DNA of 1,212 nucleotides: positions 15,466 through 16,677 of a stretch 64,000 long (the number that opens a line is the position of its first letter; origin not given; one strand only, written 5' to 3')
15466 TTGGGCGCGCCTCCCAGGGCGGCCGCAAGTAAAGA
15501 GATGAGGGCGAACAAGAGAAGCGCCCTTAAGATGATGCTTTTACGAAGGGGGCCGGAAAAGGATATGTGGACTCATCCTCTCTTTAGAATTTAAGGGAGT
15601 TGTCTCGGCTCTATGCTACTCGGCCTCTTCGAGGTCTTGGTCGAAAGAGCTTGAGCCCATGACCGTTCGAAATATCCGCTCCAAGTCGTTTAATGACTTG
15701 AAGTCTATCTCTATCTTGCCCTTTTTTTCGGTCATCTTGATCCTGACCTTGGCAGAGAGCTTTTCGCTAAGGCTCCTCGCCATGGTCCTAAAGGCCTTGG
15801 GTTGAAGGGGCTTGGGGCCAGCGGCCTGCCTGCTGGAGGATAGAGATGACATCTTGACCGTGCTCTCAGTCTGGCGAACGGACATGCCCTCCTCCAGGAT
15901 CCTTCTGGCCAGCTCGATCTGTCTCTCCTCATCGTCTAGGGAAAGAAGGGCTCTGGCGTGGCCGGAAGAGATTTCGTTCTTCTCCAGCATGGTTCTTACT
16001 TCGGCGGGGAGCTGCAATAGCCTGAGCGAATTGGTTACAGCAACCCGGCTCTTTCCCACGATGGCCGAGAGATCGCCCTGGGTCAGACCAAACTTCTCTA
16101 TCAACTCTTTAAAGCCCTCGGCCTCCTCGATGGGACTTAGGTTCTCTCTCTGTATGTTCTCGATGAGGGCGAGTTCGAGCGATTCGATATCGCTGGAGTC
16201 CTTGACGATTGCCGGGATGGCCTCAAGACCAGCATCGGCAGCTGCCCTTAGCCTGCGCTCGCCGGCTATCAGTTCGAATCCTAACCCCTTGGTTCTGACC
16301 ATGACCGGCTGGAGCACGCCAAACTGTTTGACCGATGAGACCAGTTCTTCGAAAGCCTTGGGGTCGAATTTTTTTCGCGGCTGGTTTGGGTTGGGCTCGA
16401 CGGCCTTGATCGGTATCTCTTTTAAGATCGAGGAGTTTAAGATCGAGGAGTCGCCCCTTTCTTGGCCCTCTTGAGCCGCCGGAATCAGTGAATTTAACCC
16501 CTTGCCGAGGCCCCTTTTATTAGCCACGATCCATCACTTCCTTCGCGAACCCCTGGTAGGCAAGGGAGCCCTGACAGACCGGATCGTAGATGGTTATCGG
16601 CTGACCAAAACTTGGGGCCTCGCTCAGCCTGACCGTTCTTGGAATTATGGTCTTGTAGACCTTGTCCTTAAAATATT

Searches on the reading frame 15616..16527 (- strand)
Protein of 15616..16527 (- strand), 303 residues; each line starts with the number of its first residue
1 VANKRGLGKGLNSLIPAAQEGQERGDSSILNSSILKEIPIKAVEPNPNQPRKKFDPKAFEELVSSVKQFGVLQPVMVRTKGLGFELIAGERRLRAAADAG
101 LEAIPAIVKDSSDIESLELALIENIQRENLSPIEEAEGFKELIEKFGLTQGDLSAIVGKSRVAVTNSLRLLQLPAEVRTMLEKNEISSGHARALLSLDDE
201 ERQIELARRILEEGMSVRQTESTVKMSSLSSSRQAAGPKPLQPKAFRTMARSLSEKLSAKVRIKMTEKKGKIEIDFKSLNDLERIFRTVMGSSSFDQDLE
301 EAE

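Call 26: search_protein_families(library=pfam, proteins=[window:15616-16527:-], max_evalue=0.00001)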
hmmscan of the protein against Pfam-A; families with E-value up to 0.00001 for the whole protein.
window:15616-16527:- (303 aa): 3 families
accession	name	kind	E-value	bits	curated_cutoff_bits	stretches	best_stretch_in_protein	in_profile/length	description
PF17762.8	HTH_ParB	-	5.4e-38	129.7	22.6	1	128-225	1-98/102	ParB HTH domain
PF02195.25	ParB_N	-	4.1e-33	113.7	26.3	1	35-126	3-95/95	ParB N-terminal domain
PF23552.2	ParB_C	-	1.3e-09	37.8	23.8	1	249-287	8-47/50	ParB dimerisation domain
